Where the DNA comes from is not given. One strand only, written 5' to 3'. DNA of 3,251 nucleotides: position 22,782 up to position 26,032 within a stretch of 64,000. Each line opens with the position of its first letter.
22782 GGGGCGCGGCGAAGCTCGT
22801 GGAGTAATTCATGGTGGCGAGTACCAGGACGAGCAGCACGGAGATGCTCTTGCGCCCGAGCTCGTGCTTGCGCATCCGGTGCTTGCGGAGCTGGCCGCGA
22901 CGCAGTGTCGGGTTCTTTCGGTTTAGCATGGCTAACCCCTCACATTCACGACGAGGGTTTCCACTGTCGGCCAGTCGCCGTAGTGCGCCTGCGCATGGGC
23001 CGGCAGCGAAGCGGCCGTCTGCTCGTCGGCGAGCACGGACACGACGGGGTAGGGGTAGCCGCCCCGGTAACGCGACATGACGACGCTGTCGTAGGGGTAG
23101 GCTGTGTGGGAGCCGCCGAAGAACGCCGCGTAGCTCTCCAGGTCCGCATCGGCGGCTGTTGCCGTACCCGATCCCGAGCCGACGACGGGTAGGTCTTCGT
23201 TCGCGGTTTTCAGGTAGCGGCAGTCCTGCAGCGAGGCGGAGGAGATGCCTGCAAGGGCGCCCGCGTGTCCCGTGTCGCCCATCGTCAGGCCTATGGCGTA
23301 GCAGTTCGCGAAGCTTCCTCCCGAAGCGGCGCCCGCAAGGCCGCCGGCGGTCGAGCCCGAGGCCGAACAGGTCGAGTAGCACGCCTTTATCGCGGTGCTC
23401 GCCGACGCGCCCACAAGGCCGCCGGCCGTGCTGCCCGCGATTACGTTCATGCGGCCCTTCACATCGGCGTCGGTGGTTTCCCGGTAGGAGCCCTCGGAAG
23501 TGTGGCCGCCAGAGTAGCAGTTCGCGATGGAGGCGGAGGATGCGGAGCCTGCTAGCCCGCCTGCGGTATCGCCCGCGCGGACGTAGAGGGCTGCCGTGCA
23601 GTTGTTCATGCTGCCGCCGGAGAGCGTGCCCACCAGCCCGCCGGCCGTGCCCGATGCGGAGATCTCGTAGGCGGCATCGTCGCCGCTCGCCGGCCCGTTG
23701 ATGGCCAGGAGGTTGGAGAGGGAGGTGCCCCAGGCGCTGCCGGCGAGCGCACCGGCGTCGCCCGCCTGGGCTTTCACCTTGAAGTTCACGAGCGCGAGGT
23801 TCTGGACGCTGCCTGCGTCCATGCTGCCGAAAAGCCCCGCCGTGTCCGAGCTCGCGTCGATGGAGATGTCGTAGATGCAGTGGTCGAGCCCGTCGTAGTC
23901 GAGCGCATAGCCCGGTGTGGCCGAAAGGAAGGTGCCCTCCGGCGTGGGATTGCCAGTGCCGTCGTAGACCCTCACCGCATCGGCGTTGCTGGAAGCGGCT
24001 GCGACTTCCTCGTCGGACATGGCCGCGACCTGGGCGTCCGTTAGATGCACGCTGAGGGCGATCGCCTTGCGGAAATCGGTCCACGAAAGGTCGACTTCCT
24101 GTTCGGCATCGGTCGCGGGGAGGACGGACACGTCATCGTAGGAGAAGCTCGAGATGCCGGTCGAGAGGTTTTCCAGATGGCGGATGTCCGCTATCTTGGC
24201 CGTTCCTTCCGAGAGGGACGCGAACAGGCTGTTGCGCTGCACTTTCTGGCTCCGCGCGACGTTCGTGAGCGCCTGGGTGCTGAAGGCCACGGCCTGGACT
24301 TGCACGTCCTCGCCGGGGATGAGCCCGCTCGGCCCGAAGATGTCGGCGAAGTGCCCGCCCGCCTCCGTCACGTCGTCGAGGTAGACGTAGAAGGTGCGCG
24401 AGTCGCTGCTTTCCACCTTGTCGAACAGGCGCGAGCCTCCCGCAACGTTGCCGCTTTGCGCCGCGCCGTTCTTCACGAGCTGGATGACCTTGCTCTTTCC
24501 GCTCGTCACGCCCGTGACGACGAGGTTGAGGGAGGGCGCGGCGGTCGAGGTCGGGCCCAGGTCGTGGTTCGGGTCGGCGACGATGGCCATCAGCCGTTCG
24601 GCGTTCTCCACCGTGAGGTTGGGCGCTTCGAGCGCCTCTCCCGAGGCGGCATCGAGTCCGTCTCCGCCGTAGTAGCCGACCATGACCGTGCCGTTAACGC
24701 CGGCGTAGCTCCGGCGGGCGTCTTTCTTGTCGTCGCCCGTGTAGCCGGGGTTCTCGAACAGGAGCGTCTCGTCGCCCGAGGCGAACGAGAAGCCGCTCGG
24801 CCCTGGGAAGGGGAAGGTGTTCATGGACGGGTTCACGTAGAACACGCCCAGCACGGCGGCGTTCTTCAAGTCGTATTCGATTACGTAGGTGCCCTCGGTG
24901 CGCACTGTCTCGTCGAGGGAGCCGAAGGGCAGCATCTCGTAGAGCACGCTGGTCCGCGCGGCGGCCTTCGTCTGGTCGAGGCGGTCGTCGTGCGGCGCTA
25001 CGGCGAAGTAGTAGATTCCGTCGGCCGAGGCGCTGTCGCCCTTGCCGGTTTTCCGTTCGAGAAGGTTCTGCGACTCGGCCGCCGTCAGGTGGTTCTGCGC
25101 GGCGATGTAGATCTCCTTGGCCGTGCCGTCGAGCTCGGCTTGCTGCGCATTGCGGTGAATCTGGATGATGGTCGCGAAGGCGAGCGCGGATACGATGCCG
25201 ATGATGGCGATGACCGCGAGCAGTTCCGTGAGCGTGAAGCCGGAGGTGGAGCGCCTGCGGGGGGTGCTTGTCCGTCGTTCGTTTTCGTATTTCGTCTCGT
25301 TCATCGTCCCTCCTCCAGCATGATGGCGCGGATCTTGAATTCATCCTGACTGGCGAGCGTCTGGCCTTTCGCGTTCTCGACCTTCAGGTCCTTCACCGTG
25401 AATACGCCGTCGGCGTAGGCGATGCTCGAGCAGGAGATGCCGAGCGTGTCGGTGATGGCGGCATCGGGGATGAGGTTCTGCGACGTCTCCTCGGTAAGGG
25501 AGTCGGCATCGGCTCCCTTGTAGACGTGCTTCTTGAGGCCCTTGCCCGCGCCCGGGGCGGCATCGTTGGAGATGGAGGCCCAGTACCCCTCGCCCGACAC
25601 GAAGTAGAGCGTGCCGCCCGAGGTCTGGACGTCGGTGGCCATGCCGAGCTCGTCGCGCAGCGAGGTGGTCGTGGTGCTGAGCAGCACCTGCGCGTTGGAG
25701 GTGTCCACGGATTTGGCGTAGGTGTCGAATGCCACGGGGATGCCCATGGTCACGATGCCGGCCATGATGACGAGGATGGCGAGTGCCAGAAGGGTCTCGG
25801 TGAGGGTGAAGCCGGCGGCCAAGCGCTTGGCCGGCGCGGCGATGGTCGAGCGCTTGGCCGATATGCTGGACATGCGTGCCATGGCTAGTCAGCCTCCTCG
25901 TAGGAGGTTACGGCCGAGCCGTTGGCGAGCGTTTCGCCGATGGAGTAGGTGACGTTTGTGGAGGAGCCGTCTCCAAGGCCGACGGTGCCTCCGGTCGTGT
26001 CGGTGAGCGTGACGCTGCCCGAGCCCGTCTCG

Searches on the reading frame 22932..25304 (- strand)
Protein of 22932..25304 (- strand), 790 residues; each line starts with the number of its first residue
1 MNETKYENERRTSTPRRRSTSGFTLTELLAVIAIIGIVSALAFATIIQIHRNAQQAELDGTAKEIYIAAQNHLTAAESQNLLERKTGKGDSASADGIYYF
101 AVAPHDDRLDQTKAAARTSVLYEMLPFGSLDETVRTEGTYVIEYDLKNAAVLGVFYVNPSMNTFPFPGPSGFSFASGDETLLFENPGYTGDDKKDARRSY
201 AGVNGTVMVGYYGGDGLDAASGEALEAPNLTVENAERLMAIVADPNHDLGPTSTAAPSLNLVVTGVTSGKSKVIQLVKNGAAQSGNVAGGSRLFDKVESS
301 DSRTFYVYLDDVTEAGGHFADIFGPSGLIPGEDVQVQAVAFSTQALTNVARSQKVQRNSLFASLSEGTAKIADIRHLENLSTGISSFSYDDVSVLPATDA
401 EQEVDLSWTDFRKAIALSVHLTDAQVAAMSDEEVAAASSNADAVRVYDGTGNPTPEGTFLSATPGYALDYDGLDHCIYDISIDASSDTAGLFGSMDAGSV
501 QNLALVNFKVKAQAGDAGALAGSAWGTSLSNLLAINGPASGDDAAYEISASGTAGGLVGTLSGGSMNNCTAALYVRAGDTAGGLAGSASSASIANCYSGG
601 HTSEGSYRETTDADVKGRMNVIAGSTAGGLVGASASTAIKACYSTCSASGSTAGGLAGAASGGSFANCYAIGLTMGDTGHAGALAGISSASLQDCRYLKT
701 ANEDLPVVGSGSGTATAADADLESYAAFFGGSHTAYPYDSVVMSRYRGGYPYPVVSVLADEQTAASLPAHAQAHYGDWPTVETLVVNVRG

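Call 5: search_protein_families(library=pfam, proteins=[window:22932-25304:-], max_evalue=0.01)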
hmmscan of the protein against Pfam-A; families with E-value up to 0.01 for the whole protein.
window:22932-25304:- (790 aa): 2 families
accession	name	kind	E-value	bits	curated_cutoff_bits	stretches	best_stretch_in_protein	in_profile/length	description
PF07963.17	N_methyl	-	4e-06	26.6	21.2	1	17-43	1-27/27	Prokaryotic N-terminal methylation motif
PF07581.17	Glug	-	1.4e-05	25.7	20.5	0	650-672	2-25/28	The GLUG motif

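Call 34: search_protein_families(library=ncbifam, proteins=[window:22932-25304:-], max_evalue=0.01)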
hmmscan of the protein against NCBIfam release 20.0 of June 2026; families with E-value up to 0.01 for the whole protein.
window:22932-25304:- (790 aa): 5 families
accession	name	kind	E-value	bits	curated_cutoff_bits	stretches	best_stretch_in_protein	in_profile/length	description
NF041775.1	typeIV_PilA_Myxo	equivalog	8.8e-07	29.1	400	1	20-101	10-91/214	type IV pilin protein PilA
TIGR02532.1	IV_pilin_GFxxxE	domain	4.1e-06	26.4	16.3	1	21-42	2-23/24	prepilin-type N-terminal cleavage/methylation domain-containing protein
TIGR01708.2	typeII_sec_gspH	equivalog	5e-05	23.3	80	1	21-56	2-39/169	type II secretion system minor pseudopilin GspH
NF007862.0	PRK10574.1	equivalog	0.0054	16.9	138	1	20-47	4-31/145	prepilin peptidase-dependent pilin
TIGR01710.1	typeII_sec_gspG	equivalog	0.0089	16.1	88.85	0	21-61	1-41/134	type II secretion system major pseudopilin GspG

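Call 38: find_related_loci(query=A5, collection=metagenome_contigs, flank=10000)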
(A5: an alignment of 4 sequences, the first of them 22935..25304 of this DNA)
Query A5 (790 aa) in metagenome_contigs; peptide patterns used: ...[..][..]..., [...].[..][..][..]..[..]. (x = any residue, [..] = any of these).
443 stretches matched a pattern; 143 encode a relative of the query (tblastn E <= 1e-3); the best 80 are kept; 80 distinct loci.
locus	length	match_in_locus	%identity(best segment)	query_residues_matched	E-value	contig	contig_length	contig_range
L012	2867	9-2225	39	9-789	4e-139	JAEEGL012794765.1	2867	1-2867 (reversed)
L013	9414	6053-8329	38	16-787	2e-122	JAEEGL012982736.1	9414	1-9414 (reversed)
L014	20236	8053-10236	37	16-789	7e-120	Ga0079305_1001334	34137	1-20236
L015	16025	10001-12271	36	22-787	5e-119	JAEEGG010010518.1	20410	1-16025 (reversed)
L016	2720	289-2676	36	16-787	8e-125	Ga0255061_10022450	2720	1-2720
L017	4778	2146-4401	37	16-787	5e-120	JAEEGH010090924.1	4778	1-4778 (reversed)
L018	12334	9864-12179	36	15-789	6e-116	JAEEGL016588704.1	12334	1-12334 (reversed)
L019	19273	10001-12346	35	9-787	2e-115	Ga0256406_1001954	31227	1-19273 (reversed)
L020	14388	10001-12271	37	16-787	9e-114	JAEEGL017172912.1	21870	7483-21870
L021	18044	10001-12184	35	10-787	1e-113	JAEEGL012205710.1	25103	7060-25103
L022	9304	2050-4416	35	16-787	3e-113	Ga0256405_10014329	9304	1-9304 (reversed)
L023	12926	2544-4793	38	11-784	1e-111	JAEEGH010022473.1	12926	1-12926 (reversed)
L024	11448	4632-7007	36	16-787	1e-111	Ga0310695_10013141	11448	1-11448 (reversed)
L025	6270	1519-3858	35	10-787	4e-110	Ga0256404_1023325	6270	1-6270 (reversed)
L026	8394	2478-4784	37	17-787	2e-109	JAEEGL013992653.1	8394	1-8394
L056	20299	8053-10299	35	13-787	4e-96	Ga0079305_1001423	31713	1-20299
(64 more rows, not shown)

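Call 47: find_homologous_proteins(query=window:22935-25304:-, max_evalue=1e-10)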
Query window:22935-25304:- (790 aa): 186 proteins with E <= 1e-10 among 8000 candidates; the best 120 are listed.
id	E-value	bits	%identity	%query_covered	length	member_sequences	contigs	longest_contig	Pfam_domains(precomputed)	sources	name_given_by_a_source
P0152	0.0e+0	1716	100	100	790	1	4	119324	PF07963.18,PF07581.18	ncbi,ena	-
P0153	5.0e-199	682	47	98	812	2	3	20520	-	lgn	-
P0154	9.4e-141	489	38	99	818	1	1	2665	PF07963.18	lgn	-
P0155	4.9e-138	480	42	98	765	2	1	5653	PF07963.18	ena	-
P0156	2.0e-132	461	42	98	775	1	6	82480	PF07963.18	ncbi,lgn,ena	-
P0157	1.2e-131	459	39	98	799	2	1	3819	PF07963.18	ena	-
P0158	1.1e-129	452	41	98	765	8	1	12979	PF07963.18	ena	-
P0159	8.6e-127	443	41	98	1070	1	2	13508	PF07963.18,PF17802.8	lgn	-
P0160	1.6e-125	439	40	98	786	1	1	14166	PF07963.18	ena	-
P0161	2.1e-125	438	32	97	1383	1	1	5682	-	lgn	-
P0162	2.9e-124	434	42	95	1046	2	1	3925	PF17802.8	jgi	-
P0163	1.8e-123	432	39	98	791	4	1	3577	PF07963.18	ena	-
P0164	5.2e-122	427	43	78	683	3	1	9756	PF07963.18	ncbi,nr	ncbi:MAG TPA: hypothetical protein DCP91_02975, partial [Eggerthellaceae bacterium]|nr:hypothetical 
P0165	1.7e-120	422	40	98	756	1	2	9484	-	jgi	-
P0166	1.2e-118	416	38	98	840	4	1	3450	PF07963.18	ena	-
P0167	3.5e-114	401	37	98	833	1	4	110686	PF07963.18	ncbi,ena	-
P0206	2.3e-98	349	35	97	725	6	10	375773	-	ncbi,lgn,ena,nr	ncbi:MAG: type II secretion system protein [Clostridia bacterium]|nr:type II secretion system protei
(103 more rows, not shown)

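Call 49: find_encoding_contigs(protein=P0152, flank=10000, max_places=4)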
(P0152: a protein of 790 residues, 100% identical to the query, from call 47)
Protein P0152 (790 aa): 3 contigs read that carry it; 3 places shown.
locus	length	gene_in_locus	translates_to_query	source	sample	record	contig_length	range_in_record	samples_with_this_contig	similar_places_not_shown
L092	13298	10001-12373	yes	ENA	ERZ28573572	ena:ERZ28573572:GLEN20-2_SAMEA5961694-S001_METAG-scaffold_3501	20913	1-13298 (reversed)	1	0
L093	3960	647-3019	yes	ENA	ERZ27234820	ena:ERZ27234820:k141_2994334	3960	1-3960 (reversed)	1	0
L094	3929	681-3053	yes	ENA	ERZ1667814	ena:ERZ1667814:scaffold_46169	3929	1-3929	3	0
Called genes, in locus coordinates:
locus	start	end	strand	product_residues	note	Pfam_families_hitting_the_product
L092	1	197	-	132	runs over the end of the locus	PF00411:Ribosomal_S11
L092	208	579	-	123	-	PF00416:Ribosomal_S13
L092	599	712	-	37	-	PF00444:Ribosomal_L36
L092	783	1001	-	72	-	PF01176:eIF-1a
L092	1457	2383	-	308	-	PF13240:Zn_Ribbon_1, PF09479:Flg_new, PF13308:YARHG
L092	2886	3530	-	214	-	-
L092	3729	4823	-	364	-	-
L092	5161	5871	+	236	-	PF09586:YfhO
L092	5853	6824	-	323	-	PF00535:Glycos_transf_2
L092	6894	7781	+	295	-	PF04794:YdjC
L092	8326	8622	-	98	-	-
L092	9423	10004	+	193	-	-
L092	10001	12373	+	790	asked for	PF07963:N_methyl (weak), PF07581:Glug (faint)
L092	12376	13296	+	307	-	?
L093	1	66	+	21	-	?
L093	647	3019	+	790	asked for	PF07963:N_methyl (weak), PF07581:Glug (faint)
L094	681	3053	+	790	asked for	PF07963:N_methyl (weak), PF07581:Glug (faint)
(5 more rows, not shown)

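Call 50: find_encoding_contigs(protein=P0153, flank=10000, max_places=3)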
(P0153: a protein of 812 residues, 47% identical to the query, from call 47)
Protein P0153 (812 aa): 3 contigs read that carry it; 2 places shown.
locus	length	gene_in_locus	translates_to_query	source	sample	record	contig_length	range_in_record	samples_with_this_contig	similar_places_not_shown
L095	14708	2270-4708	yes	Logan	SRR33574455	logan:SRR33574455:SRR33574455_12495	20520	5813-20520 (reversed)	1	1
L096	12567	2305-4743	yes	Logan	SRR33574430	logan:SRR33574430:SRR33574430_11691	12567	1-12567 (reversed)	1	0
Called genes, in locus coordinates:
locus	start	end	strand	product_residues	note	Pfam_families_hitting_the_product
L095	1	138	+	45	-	?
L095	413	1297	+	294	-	-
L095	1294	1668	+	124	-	-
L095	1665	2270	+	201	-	PF07963:N_methyl (weak)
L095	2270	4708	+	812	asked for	-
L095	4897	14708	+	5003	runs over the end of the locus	PF09479:Flg_new (faint), PF24547:DUF7601, PF17802:SpaA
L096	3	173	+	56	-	?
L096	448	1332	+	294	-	-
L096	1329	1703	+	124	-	-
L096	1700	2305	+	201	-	PF07963:N_methyl (weak)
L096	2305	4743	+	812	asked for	-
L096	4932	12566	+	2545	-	?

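Call 76: predict_structure(alignment_id=A6)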
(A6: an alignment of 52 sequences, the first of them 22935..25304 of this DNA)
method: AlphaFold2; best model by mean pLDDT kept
length: 790 residues; sequences in the alignment: 52
mean_pLDDT: 89.1   pTM: 0.85
mean pLDDT of the five models: 89.1, 87.8, 86.7, 86.5, 85.7
residues with pLDDT >= 90: 499; 70-90: 236; 50-70: 39; < 50: 16
segments of 3 or more residues with pLDDT < 50: 1-3, 5-13, 17-20
pLDDT, mean of each block of 10 residues (from residue 1): 43 48 67 79 83 91 94 92 88 79 87 87 92 88 92 91 65 83 88 89 85 82 93 95 93 89 94 94 78 84 93 93 91 96 92 97 94 96 84 74 97 86 80 87 93 95 94 97 94 97 97 97 98 83 87 98 98 98 98 98 92 92 98 98 98 98 97 95 96 94 91 86 85 90 91 93 88 92 69
secondary structure, 60 per line:
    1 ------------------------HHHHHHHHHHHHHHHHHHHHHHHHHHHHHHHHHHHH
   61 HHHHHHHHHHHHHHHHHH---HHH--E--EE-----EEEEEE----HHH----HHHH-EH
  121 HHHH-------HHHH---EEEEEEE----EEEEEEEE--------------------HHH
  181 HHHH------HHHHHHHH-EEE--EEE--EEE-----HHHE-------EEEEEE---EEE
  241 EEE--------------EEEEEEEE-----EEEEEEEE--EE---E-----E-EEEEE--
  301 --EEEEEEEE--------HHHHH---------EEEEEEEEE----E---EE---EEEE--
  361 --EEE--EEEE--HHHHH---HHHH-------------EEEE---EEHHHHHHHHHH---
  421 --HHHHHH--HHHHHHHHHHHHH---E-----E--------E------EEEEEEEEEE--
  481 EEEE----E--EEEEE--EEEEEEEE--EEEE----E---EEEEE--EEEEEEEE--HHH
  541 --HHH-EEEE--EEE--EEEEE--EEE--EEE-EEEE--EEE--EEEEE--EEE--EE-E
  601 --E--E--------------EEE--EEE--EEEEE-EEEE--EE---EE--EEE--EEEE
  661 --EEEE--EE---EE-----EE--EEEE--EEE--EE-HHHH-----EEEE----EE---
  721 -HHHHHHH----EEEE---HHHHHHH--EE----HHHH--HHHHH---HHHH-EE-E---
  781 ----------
elements in order (helices of 4 or more, strands of 3 or more residues): H25-78 E97-102 H114-117 H120-124 H132-135 E139-145 E150-157 H178-184 H191-198 E200-202 E205-207 E210-212 E229-234 E238-243 E258-265 E271-278 E294-298 E303-310 H319-323 E333-341 E355-358 E363-365 E368-371 H374-378 H382-385 E399-402 H408-417 H423-428 H431-443 E469-478 E481-484 E492-496 E499-506 E509-512 E521-525 E528-535 E547-550 E553-555 E558-562 E565-567 E570-572 E574-577 E580-582 E585-589 E592-594 E621-623 E626-628 E631-635 E637-640 E652-654 E657-660 E663-666 E685-688 E691-693 H699-702 E708-711 H722-728 E733-736 H740-746 H755-758 H761-765 H769-772

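Call 79: fold_search(model_id=the predicted structure, library=pdb)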
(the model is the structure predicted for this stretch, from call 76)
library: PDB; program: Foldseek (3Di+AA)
matches with E <= 10: 1652; with E <= 0.001: 2
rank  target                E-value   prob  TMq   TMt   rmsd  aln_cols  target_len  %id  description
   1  6xja_P                5.3e-05  1.00  0.19  0.13  15.3       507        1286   15  Streptococcus Pneumoniae IgA1 Protease with IgA1 substrate (released 2021-01-20)
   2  7uvk                  3.3e-04  1.00  0.23  0.15  12.6       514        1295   11  G. haemolysans IgA1 protease (released 2022-11-23)
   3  7k8w_L                3.8e-03  1.00  0.10  0.47   6.0       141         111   11  Structure of the SARS-CoV-2 S 2P trimer in complex with the human neutralizing antibody Fab fragment, C119 (released 2020-10-21)
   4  4y5v_E                5.9e-03  0.99  0.10  0.47   5.5       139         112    9  Diabody 305 complex with EpoR (released 2015-04-29)
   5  3wwg_B                7.5e-03  0.35  0.15  0.21  23.3       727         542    9  Crystal structure of the N-glycan-deficient variant N448A of isopullulanase complexed with isopanose (released 2014-11-12)
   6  8sw3_L                8.7e-03  0.99  0.10  0.49   5.6       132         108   13  BG505 GT1.1 SOSIP in complex with NHP Fabs 12C11 and RM20A3 (released 2024-09-11)
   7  1wmr_A                8.7e-03  0.16  0.14  0.17  21.9       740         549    9  Crystal Structure of Isopullulanase from Aspergillus niger ATCC 9642 (released 2005-07-19)
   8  8d82_C                9.2e-03  0.99  0.10  0.23   7.7       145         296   11  Cryo-EM structure of human IL-6 signaling complex in detergent: model containing full extracellular domains (released 2023-03-29)
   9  8gy5_P                9.6e-03  0.99  0.11  0.51   5.2       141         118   11  High-resolution structure of the cemiplimab Fab in complex with PD-1 (released 2023-10-04)
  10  4gxu_P                9.6e-03  0.99  0.10  0.46   5.9       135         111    8  Crystal structure of antibody 1F1 bound to the 1918 influenza hemagglutinin (released 2012-12-19)
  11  7yd3_B                1.1e-02  0.99  0.10  0.47   4.9       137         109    8  Single-chain variable fragment of app 3D1 antibody (released 2023-07-05)
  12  4y5v_B                1.1e-02  0.99  0.10  0.47   4.9       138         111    8  Diabody 305 complex with EpoR (released 2015-04-29)
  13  1n26_A                1.1e-02  0.98  0.11  0.25   9.8       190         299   12  Crystal Structure of the extra-cellular domains of Human Interleukin-6 Receptor alpha chain (released 2002-12-18)
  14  8erq_L                1.1e-02  0.99  0.11  0.50   5.6       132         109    8  SARS-CoV-2 BA.1 spike ectodomain trimer in complex with the S2X324 neutralizing antibody Fab fragment (local refinemen (released 2022-10-26)
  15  7y8j_L                1.1e-02  0.98  0.10  0.45   5.6       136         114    8  3D1 in complex with 6-mer HR1 peptide from SARS-CoV-2 (released 2023-07-12)
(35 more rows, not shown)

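Call 84: find_encoding_contigs(protein=P0206, flank=10000, max_places=2)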
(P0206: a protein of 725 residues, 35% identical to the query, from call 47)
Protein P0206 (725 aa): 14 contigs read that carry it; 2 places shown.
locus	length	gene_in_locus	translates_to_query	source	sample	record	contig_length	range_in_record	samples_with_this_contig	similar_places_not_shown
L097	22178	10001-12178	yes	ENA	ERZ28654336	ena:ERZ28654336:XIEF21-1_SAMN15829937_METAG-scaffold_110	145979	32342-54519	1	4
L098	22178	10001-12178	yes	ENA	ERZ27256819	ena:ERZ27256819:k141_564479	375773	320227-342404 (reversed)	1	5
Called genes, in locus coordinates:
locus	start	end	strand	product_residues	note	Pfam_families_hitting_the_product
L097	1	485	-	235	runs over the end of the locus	PF07638:Sigma70_ECF (faint), PF04542:Sigma70_r2, PF08281:Sigma70_r4_2, PF04545:Sigma70_r4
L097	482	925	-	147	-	PF13581:HATPase_c_2, PF02518:HATPase_c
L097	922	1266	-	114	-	PF01740:STAS, PF13466:STAS_2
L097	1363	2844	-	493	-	PF00111:Fer2 (faint), PF17651:Raco_middle, PF14574:RACo_C_ter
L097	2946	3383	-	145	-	PF00011:HSP20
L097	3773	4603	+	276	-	PF00303:Thymidylat_synt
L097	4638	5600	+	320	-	PF00186:DHFR_1, PF00583:Acetyltransf_1, PF13673:Acetyltransf_10, PF13508:Acetyltransf_7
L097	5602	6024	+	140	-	PF00571:CBS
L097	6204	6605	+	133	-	PF07963:N_methyl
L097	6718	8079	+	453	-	PF04932:Wzy_C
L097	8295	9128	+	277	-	-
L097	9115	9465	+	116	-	-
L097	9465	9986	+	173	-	-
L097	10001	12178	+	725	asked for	-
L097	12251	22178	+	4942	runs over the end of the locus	PF09479:Flg_new (faint), PF24547:DUF7601, PF17802:SpaA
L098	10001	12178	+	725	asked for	-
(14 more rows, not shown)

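Call 85: find_encoding_contigs(protein=P0167, flank=10000, max_places=2)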
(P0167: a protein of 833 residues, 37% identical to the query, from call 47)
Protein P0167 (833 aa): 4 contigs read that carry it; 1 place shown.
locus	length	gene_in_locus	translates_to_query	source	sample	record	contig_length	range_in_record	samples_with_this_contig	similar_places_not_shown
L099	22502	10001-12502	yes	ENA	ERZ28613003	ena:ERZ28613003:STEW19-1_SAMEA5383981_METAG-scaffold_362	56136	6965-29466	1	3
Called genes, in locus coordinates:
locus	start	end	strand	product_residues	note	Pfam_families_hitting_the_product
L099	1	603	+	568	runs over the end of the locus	PF05157:MshEN, PF00437:T2SSE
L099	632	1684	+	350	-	PF00437:T2SSE, PF13401:AAA_22 (weak)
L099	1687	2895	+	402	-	PF28597:T2SSF_N, PF00482:T2SSF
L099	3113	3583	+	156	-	PF07963:N_methyl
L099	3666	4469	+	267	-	-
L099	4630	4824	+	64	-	-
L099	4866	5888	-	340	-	PF01936:NYN, PF12872:OST-HTH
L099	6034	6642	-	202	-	-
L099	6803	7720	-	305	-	PF00132:Hexapep (faint)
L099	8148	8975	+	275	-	-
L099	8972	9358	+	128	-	-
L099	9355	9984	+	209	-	-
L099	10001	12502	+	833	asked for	PF07963:N_methyl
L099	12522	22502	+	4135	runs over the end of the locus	PF09479:Flg_new, PF17802:SpaA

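Call 86: find_encoding_contigs(protein=P0156, flank=10000, max_places=2)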
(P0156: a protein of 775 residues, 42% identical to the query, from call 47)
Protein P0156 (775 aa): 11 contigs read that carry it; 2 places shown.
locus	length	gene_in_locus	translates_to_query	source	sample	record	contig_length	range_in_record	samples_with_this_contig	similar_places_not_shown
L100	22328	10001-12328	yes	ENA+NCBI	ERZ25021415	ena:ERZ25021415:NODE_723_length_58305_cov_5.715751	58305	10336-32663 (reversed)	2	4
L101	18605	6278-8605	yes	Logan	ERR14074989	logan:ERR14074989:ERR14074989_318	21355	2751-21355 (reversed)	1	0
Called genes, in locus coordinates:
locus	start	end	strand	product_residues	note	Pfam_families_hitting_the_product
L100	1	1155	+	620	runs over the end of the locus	PF13292:DXP_synthase_N, PF00676:E1_dh (weak), PF02775:TPP_enzyme_C (faint), PF02779:Transket_pyr, PF02780:Transketolase_C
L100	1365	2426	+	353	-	PF02912:Phe_tRNA-synt_N, PF01409:tRNA-synt_2d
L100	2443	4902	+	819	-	PF01588:tRNA_bind, PF03483:B3_4, PF03484:B5, PF17759:tRNA_synthFbeta, PF03147:FDX-ACB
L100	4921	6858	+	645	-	PF00563:EAL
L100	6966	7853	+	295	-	PF02810:SEC-C, PF00557:Peptidase_M24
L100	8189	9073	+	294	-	-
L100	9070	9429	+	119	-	-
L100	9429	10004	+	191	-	PF07963:N_methyl (weak)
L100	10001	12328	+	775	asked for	PF07963:N_methyl (weak)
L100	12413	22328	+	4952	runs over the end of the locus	PF09479:Flg_new (faint), PF24547:DUF7601, PF17802:SpaA (weak)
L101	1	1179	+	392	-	?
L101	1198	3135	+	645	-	PF00563:EAL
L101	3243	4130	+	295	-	PF02810:SEC-C, PF00557:Peptidase_M24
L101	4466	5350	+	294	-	-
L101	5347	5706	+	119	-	-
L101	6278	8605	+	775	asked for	PF07963:N_methyl (weak)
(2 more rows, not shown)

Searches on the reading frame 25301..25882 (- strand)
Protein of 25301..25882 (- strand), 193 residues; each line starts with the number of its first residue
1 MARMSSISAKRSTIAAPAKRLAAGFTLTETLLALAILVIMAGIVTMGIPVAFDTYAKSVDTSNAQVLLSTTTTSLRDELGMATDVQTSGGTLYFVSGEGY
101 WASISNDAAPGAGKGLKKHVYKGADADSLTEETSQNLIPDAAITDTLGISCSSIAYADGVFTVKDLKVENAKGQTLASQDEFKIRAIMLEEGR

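Call 5: search_protein_families(library=pfam, proteins=[window:25301-25882:-], max_evalue=0.01)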
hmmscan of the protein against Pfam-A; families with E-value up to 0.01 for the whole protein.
window:25301-25882:- (193 aa): 1 family
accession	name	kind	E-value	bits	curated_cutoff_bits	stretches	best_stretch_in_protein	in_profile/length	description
PF07963.17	N_methyl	-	0.00014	21.7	21.2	1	21-44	3-26/27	Prokaryotic N-terminal methylation motif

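Call 34: search_protein_families(library=ncbifam, proteins=[window:25301-25882:-], max_evalue=0.01)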
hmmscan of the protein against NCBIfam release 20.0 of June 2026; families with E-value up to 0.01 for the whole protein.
window:25301-25882:- (193 aa): 4 families
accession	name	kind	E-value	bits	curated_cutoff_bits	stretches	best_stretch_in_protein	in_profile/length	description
TIGR02532.1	IV_pilin_GFxxxE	domain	0.001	18.8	16.3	1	23-44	2-23/24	prepilin-type N-terminal cleavage/methylation domain-containing protein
NF041013.1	T4P_ComGE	equivalog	0.0012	18.9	49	1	24-43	5-24/83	competence type IV pilus minor pilin ComGE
NF041002.1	pilin_ComGF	equivalog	0.0019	18.4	80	1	23-58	2-37/139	competence type IV pilus minor pilin ComGF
NF040982.1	ComGD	equivalog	0.007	16.8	70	0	23-57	2-36/139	competence type IV pilus minor pilin ComGD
